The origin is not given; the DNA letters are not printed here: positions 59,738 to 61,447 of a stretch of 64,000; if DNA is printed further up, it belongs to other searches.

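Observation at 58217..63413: glpD - AGPS-like FAD oxidase (HHH motif) - FGGY kinase - HAD phosphatase cluster suggests ether-lipid or glycerol-derivative chemistry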

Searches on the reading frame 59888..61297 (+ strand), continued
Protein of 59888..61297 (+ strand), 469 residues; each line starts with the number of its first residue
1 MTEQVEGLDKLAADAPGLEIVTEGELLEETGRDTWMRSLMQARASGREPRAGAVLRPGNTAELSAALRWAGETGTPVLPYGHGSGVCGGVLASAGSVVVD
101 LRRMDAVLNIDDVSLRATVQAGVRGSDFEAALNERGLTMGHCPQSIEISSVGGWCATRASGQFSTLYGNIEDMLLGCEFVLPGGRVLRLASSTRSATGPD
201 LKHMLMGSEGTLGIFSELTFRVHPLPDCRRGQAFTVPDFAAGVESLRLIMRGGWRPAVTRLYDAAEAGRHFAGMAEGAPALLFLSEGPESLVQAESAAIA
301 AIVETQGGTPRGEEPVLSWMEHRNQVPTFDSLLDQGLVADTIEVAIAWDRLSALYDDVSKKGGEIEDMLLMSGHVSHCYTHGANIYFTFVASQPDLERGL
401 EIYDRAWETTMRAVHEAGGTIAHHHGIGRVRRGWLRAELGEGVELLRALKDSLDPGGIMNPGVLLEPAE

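Call 97: get_annotated_region(hit=H17, flank=8000)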
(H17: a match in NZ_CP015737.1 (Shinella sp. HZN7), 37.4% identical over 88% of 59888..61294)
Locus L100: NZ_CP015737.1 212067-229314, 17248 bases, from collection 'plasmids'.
description: Shinella sp. HZN7 plasmid pShin-01, complete sequence
organism: Shinella sp. HZN7 (NCBI taxid 879274)
taxonomy: Bacteria; Pseudomonadota; Alphaproteobacteria; Hyphomicrobiales; Rhizobiaceae; Shinella; Shinella sp. HZN7
host: -; source: -; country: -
typing (MOB-suite, as given by PLSDB): non-mobilizable
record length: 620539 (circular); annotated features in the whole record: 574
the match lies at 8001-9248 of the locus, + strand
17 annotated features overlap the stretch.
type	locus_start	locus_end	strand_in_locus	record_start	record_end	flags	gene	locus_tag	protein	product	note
CDS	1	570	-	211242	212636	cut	nhaD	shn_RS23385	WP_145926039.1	sodium:proton antiporter NhaD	GO:0006814 - sodium ion transport [Evidence IEA]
CDS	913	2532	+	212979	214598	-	-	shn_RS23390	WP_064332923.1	FAD-binding protein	-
CDS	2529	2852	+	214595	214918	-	-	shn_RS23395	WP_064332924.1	4Fe-4S binding protein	-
CDS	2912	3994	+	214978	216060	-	-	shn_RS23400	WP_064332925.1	ABC transporter substrate-binding protein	-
CDS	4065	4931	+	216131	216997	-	-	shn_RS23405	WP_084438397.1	ABC transporter permease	-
CDS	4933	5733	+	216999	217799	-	-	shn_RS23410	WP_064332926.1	ABC transporter permease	-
CDS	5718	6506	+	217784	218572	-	-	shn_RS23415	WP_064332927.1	ABC transporter ATP-binding protein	GO:0006810 - transport [Evidence IEA]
CDS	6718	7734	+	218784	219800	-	-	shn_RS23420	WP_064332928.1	LacI family DNA-binding transcriptional regulator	GO:0006351 - DNA-templated transcription [Evidence IEA]; GO:0045892 - negative regulation of DNA-templated ...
CDS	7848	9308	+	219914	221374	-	-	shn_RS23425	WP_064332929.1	FAD-binding oxidoreductase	-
CDS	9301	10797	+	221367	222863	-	-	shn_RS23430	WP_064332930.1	xylulokinase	GO:0005998 - xylulose catabolic process [Evidence IEA]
CDS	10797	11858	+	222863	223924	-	ugpC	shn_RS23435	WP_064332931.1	sn-glycerol-3-phosphate ABC transporter ATP-binding protein UgpC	-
CDS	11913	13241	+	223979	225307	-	-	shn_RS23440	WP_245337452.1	substrate-binding domain-containing protein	-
CDS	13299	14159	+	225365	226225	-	-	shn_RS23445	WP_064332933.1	sugar ABC transporter permease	-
CDS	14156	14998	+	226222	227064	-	-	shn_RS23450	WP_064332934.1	carbohydrate ABC transporter permease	GO:0008643 - carbohydrate transport [Evidence IEA]; GO:0055085 - transmembrane transport [Evidence IEA]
CDS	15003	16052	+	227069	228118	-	-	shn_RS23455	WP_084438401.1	iron-containing alcohol dehydrogenase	-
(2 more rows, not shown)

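Call 98: get_annotated_region(hit=H20, flank=8000)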
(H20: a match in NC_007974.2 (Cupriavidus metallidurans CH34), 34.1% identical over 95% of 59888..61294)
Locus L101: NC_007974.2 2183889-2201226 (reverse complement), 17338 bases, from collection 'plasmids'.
description: Cupriavidus metallidurans CH34 megaplasmid, complete sequence
organism: Cupriavidus metallidurans CH34 (NCBI taxid 266264)
taxonomy: Bacteria; Pseudomonadota; Betaproteobacteria; Burkholderiales; Burkholderiaceae; Cupriavidus; Cupriavidus metallidurans; Cupriavidus metallidurans CH34
host: -; source: -; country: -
typing (MOB-suite, as given by PLSDB): mobilizable; replicon rep_cluster_104,rep_cluster_1581,rep_cluster_80; relaxase MOBP,MOBP
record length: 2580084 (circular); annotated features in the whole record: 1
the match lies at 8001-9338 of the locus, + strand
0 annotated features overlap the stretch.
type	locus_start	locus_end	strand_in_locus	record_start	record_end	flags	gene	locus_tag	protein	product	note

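Call 99: get_annotated_region(hit=H13, flank=8000)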
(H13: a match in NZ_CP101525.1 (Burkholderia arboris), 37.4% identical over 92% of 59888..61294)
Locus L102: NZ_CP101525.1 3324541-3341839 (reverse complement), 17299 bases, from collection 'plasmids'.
description: Burkholderia arboris strain MEC_B345 plasmid pla_1, complete sequence
organism: Burkholderia arboris (NCBI taxid 488730)
taxonomy: Bacteria; Pseudomonadota; Betaproteobacteria; Burkholderiales; Burkholderiaceae; Burkholderia; Burkholderia arboris
host: -; source: mixed culture,soil; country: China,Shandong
typing (MOB-suite, as given by PLSDB): non-mobilizable
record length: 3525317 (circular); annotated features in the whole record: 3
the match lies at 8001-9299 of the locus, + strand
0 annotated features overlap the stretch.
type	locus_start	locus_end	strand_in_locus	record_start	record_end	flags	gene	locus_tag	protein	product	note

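Call 100: get_annotated_region(hit=H28, flank=8000)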
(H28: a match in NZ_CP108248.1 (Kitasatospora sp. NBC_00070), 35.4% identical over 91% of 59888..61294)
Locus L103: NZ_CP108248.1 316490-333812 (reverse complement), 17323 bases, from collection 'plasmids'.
description: Kitasatospora sp. NBC_00070 plasmid unnamed1, complete sequence
organism: Kitasatospora sp. NBC_00070 (NCBI taxid 2975962)
taxonomy: Bacteria; Actinomycetota; Actinomycetes; Kitasatosporales; Streptomycetaceae; Kitasatospora; Kitasatospora sp. NBC 00070
host: -; source: -; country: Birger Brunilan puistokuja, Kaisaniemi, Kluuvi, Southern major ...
typing (MOB-suite, as given by PLSDB): non-mobilizable
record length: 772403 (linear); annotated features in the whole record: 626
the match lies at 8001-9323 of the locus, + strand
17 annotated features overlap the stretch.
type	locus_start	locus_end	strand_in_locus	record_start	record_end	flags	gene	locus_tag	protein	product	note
CDS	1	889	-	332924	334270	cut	-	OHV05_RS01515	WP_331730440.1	hypothetical protein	-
CDS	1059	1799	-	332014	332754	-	-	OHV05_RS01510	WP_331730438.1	hypothetical protein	-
CDS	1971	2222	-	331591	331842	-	-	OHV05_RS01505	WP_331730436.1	cold-shock protein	-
CDS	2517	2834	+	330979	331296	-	-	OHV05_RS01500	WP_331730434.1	hypothetical protein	-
CDS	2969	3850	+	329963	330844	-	-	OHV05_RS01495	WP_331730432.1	CAP domain-containing protein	-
CDS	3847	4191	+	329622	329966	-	-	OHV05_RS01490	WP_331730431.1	hypothetical protein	-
CDS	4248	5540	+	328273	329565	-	-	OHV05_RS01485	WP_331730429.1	hypothetical protein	-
CDS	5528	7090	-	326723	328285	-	-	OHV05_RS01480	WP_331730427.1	glycerol-3-phosphate dehydrogenase/oxidase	-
CDS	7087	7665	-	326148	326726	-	-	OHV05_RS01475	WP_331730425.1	TetR/AcrR family transcriptional regulator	GO:0006355 - regulation of DNA-templated transcription [Evidence IEA]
CDS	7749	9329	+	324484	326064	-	-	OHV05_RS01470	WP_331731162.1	FAD-binding oxidoreductase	-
CDS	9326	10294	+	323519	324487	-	-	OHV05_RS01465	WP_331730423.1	diacylglycerol kinase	-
CDS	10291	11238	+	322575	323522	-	-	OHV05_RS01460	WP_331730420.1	oxidoreductase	-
CDS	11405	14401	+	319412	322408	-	-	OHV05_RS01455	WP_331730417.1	putative Ig domain-containing protein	-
CDS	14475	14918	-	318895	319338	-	-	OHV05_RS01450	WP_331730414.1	DUF6114 domain-containing protein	-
CDS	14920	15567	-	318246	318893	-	-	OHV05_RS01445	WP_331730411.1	DUF6230 family protein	-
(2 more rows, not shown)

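Call 101: get_annotated_region(hit=H18, flank=8000)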
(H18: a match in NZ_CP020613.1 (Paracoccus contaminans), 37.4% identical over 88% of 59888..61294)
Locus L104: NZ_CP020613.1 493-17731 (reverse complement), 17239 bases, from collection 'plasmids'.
description: Paracoccus contaminans strain RKI 16-01929T=LMG 29738T=CCM 8701T=CIP 111112T plasmid unnamed, complete sequence
organism: Paracoccus contaminans (NCBI taxid 1945662)
taxonomy: Bacteria; Pseudomonadota; Alphaproteobacteria; Rhodobacterales; Paracoccaceae; Paracoccus; Paracoccus contaminans
host: -; source: isolate,water; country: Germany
typing (MOB-suite, as given by PLSDB): non-mobilizable; replicon rep_cluster_565
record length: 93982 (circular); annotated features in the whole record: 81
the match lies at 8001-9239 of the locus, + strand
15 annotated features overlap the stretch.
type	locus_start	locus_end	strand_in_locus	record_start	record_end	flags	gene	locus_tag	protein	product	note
CDS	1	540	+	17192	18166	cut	-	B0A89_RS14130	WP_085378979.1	sialic acid TRAP transporter substrate-binding protein SiaP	-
CDS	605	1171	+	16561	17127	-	-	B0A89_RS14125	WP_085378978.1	TRAP transporter small permease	-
CDS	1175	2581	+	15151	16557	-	-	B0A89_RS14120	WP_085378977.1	TRAP transporter large permease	GO:0008643 - carbohydrate transport [Evidence IEA]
CDS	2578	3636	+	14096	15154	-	-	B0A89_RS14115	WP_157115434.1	L-idonate 5-dehydrogenase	-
CDS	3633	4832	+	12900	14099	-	uxuA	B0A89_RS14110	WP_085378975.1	mannonate dehydratase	GO:0006064 - glucuronate catabolic process [Evidence IEA]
CDS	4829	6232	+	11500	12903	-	-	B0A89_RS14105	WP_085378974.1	mannitol dehydrogenase family protein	-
CDS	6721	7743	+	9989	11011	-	-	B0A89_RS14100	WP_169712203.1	LacI family DNA-binding transcriptional regulator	GO:0006351 - DNA-templated transcription [Evidence IEA]; GO:0045892 - negative regulation of DNA-templated ...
CDS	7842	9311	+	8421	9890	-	-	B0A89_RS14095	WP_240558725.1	FAD-binding oxidoreductase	-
CDS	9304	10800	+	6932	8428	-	-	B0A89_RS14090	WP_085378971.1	xylulokinase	GO:0005998 - xylulose catabolic process [Evidence IEA]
CDS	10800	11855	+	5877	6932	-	ugpC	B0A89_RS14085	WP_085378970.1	sn-glycerol-3-phosphate ABC transporter ATP-binding protein UgpC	-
CDS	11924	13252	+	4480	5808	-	-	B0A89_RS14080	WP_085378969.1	extracellular solute-binding protein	-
CDS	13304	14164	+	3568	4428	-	-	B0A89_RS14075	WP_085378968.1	sugar ABC transporter permease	-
CDS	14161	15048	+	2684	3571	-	-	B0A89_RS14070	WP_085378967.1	carbohydrate ABC transporter permease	GO:0008643 - carbohydrate transport [Evidence IEA]; GO:0055085 - transmembrane transport [Evidence IEA]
CDS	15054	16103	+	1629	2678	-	-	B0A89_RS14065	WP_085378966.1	glycerol dehydrogenase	-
CDS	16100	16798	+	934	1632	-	-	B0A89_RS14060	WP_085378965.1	SDR family oxidoreductase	-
